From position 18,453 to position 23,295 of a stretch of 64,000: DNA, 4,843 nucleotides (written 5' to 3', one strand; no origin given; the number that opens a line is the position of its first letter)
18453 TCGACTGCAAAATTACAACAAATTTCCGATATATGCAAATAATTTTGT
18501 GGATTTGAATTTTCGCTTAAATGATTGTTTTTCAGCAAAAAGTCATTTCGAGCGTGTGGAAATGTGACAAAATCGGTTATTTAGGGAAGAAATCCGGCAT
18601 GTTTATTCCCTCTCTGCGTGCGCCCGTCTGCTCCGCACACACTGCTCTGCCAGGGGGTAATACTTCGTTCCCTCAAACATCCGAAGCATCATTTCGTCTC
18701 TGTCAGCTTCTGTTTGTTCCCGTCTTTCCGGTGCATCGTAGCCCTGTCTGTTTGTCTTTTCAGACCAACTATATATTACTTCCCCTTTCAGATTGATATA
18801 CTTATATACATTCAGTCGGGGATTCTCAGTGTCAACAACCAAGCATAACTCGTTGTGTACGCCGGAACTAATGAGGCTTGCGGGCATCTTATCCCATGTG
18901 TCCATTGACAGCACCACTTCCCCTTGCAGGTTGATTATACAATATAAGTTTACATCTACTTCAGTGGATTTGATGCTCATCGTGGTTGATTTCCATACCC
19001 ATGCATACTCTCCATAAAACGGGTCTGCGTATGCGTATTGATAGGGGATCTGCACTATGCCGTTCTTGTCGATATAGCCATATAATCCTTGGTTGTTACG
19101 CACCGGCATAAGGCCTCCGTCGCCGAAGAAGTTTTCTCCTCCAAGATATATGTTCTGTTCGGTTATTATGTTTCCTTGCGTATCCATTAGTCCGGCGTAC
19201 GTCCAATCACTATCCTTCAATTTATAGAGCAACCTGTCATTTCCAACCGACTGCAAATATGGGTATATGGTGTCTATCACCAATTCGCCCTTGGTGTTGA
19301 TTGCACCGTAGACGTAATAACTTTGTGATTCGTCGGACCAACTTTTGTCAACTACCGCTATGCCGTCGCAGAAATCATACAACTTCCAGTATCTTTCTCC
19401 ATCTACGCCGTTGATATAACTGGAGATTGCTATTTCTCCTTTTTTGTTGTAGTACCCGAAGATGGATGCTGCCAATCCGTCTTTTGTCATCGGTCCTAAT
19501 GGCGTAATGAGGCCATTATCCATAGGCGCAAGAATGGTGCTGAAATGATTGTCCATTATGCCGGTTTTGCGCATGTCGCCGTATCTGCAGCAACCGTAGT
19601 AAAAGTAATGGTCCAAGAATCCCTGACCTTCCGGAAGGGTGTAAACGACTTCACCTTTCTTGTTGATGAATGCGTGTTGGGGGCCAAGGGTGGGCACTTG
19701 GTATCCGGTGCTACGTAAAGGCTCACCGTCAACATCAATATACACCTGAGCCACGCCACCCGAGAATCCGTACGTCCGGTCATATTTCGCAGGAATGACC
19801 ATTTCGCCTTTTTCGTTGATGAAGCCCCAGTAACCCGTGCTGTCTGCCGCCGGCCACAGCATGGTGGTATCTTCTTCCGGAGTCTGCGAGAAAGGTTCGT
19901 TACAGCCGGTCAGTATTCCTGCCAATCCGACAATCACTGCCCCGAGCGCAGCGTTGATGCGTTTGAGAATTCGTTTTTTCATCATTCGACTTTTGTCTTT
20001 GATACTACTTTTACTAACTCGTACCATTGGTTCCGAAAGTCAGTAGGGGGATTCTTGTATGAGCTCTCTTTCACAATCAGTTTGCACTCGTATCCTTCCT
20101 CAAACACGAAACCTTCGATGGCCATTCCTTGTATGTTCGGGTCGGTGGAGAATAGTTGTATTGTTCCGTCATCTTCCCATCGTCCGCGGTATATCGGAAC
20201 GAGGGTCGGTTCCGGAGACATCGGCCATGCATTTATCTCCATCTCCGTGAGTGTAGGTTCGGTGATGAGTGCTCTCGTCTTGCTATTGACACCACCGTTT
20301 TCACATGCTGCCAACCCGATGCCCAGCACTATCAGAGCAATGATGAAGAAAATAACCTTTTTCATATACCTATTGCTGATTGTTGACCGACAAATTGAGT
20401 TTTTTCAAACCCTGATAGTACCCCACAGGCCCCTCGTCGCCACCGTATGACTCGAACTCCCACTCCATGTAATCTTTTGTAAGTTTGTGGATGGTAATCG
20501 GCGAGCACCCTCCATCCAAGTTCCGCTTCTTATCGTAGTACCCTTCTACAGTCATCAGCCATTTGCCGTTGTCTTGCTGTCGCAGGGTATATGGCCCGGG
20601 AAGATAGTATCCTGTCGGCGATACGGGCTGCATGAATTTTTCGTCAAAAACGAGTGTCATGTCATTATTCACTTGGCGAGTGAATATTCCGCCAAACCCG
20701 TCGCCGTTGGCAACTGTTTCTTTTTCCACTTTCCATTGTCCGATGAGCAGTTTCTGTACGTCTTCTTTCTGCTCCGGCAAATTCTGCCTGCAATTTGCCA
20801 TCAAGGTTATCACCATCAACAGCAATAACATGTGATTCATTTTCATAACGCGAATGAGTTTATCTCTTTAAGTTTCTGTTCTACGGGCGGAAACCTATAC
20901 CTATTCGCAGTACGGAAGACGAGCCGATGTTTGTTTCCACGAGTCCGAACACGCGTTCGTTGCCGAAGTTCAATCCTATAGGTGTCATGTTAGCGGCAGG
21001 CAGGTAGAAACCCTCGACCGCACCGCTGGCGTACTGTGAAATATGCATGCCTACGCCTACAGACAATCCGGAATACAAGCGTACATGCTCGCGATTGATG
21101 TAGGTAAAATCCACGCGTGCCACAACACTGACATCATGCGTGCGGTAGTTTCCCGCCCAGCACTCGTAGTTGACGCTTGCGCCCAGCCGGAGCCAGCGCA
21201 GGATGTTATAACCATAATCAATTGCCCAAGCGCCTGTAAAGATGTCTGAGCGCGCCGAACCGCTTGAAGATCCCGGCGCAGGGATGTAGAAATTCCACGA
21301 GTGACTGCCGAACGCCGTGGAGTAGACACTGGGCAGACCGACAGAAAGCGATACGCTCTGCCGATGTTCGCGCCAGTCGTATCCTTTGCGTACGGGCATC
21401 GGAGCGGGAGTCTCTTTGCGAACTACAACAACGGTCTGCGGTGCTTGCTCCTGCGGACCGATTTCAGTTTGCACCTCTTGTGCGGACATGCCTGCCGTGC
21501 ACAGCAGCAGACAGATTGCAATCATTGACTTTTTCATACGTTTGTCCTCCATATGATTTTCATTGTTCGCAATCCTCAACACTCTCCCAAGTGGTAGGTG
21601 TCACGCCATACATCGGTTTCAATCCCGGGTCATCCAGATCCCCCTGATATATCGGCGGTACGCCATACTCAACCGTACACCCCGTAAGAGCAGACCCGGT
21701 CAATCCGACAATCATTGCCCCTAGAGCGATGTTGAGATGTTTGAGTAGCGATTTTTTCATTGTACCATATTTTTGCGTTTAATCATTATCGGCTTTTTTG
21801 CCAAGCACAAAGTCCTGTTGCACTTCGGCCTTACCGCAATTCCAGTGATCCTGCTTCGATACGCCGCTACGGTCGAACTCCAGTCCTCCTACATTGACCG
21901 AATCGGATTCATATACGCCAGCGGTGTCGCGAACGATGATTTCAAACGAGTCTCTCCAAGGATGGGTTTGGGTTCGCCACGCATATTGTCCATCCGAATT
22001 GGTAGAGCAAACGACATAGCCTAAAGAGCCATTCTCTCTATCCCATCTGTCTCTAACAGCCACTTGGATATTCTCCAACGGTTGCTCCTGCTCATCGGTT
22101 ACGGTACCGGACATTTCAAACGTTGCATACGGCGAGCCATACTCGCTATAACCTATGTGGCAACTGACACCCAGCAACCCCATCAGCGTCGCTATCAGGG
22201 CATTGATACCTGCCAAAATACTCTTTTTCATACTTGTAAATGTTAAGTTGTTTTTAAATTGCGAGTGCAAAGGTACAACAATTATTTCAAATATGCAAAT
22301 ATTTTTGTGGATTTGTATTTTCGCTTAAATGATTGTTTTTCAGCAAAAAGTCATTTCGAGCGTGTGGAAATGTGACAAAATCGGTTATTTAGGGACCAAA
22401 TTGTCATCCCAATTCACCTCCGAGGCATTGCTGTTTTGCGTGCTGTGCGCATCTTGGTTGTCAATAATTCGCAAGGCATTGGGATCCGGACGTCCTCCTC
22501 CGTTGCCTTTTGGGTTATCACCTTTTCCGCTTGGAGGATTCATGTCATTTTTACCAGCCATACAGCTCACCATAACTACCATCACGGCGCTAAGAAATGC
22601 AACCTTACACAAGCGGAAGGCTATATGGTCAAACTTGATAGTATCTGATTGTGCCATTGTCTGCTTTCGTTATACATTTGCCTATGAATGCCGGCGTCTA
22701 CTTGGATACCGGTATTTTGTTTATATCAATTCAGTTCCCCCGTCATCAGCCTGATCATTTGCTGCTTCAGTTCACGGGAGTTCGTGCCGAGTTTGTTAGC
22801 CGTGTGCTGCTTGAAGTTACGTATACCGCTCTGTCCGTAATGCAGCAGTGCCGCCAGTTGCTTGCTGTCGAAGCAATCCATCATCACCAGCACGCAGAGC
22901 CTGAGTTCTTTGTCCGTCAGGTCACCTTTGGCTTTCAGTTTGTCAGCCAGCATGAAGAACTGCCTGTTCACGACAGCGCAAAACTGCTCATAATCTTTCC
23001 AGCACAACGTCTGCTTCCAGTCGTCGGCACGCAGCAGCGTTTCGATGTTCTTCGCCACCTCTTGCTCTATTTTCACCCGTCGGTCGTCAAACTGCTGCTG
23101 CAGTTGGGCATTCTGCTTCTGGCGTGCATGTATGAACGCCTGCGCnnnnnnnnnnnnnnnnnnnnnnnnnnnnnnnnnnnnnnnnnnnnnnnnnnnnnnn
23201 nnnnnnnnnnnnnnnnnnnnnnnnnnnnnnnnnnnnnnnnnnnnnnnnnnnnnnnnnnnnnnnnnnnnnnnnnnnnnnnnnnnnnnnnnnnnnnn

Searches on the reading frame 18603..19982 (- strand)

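Call 10: search_protein_families(library=pfam, proteins=[window:18603-19982:-], max_evalue=0.01)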
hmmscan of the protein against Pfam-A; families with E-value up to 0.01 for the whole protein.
window:18603-19982:- (459 aa): 1 family
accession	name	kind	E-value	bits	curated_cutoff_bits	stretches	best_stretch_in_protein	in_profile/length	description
PF14903.11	WG_beta_rep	-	3.4e-21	75.4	25.6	2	52-82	1-31/35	WG containing repeat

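Call 11: search_protein_families(library=ncbifam, proteins=[window:18603-19982:-], max_evalue=0.01)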
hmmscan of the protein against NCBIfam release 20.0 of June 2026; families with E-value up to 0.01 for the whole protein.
window:18603-19982:- (459 aa): 0 families

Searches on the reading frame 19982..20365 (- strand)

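Call 10: search_protein_families(library=pfam, proteins=[window:19982-20365:-], max_evalue=0.01)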
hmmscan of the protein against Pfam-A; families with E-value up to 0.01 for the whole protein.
window:19982-20365:- (127 aa): 1 family
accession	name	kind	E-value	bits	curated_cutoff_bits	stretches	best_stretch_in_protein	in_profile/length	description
PF14302.11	DUF4377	-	6.7e-11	42.4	25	1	82-123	34-75/75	Domain of unknown function (DUF4377)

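Call 11: search_protein_families(library=ncbifam, proteins=[window:19982-20365:-], max_evalue=0.01)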
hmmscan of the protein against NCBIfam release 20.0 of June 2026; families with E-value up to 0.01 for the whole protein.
window:19982-20365:- (127 aa): 0 families

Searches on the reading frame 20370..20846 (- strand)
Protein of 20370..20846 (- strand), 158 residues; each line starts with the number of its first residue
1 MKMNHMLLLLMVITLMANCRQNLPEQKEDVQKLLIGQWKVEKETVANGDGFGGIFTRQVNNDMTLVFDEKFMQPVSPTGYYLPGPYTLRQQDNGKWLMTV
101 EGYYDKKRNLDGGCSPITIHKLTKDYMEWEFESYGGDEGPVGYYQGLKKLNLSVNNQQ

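Call 10: search_protein_families(library=pfam, proteins=[window:20370-20846:-], max_evalue=0.01)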
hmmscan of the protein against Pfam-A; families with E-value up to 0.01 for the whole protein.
window:20370-20846:- (158 aa): 0 families

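Call 11: search_protein_families(library=ncbifam, proteins=[window:20370-20846:-], max_evalue=0.01)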
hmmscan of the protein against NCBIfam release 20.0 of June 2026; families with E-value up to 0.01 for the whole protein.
window:20370-20846:- (158 aa): 1 family
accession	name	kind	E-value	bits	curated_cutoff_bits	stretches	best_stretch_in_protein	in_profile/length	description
TIGR03066.1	Gem_osc_para_1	paralog_domain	0.0004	20.5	93.25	1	3-43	1-40/121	TIGR03066 family protein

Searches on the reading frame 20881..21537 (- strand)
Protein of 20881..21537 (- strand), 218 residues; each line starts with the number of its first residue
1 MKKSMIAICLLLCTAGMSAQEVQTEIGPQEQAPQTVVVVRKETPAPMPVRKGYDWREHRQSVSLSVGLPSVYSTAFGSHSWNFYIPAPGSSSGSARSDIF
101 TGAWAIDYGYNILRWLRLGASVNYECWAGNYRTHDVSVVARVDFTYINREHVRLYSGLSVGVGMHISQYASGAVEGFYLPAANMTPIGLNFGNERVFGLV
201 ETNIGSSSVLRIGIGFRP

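Call 10: search_protein_families(library=pfam, proteins=[window:20881-21537:-], max_evalue=0.01)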
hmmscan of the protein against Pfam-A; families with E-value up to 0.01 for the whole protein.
window:20881-21537:- (218 aa): 1 family
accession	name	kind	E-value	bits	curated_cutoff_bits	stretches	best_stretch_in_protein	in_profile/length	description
PF10895.14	DUF2715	-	0.0034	17.7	22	1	107-217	71-151/152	Domain of unknown function (DUF2715)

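Call 11: search_protein_families(library=ncbifam, proteins=[window:20881-21537:-], max_evalue=0.01)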
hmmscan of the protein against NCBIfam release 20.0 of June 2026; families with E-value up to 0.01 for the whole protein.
window:20881-21537:- (218 aa): 1 family
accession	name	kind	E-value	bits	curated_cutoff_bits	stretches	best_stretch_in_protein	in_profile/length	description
NF047328.1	OMP_TP0733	subfamily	0.00045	19.6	130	1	60-179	44-149/202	TP0733 family outer membrane beta-barrel protein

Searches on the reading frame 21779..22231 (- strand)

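Call 10: search_protein_families(library=pfam, proteins=[window:21779-22231:-], max_evalue=0.01)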
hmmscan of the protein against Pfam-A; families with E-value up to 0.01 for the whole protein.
window:21779-22231:- (150 aa): 1 family
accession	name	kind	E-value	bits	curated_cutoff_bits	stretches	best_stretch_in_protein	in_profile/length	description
PF13620.12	CarboxypepD_reg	-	0.00021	22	32.3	1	40-86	2-43/82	Carboxypeptidase regulatory-like domain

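Call 11: search_protein_families(library=ncbifam, proteins=[window:21779-22231:-], max_evalue=0.01)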
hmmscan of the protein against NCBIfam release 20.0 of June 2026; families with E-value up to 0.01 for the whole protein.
window:21779-22231:- (150 aa): 1 family
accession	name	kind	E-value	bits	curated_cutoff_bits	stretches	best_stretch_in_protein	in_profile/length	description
TIGR04134.1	lipo_with_rSAM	hypoth_equivalog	2.1e-26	92.7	39.8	1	6-143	3-148/150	radical SAM-associated putative lipoprotein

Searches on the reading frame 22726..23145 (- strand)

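Call 31: search_protein_families(library=pfam, proteins=[window:22726-23145:-], max_evalue=10)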
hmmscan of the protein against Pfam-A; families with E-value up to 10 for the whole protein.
window:22726-23145:- (139 aa): 3 families
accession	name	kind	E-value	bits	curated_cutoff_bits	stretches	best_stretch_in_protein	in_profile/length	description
PF15333.11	TAF1D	-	0.02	15.1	27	1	36-78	103-145/215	TATA box-binding protein-associated factor 1D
PF17650.6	RACo_linker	-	0.023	14.9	26.2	1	13-51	36-71/86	RACo linker region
PF05917.16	DUF874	-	0.049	13.1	21.9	1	8-72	174-237/398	Helicobacter pylori protein of unknown function (DUF874)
